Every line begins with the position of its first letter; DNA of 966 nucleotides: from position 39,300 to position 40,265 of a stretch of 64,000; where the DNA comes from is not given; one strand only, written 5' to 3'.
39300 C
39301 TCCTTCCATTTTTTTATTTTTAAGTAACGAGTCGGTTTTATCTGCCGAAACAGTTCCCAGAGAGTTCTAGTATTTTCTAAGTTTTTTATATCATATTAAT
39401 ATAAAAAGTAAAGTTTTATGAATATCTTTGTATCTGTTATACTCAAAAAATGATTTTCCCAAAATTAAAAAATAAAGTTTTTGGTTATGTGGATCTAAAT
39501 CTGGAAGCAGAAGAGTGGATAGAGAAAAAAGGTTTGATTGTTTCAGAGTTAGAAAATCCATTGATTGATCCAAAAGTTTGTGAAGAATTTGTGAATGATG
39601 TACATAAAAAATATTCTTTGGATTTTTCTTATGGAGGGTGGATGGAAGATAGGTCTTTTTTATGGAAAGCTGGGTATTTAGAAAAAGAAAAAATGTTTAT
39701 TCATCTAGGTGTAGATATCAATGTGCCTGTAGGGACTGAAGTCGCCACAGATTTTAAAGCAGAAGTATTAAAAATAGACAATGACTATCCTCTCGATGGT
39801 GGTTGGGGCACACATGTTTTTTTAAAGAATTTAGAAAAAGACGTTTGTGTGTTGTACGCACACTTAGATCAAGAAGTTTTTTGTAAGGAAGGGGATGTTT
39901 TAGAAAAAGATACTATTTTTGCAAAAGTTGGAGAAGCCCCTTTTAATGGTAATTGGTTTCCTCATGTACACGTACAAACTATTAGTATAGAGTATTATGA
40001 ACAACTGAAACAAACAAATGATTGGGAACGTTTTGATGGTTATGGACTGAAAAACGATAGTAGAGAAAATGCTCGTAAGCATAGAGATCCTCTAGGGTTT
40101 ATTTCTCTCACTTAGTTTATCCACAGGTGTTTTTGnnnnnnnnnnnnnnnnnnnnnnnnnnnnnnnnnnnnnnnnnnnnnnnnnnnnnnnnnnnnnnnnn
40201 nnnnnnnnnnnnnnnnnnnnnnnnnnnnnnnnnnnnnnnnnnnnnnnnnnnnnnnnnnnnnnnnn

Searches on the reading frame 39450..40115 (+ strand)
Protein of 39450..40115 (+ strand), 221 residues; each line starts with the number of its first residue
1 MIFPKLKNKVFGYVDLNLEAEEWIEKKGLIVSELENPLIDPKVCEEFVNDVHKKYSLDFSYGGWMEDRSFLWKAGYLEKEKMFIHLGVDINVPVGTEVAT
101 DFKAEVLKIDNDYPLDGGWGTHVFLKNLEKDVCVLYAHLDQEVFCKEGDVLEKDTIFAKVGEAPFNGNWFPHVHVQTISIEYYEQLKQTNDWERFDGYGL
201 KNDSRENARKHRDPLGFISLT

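Call 13: search_protein_families(library=pfam, proteins=[window:39450-40115:+], max_evalue=0.00001)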
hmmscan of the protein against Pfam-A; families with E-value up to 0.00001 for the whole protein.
window:39450-40115:+ (221 aa): 1 family
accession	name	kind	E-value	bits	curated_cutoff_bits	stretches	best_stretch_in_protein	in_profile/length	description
PF01551.29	Peptidase_M23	-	1.7e-09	38.2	28.7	1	84-177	2-87/96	Peptidase family M23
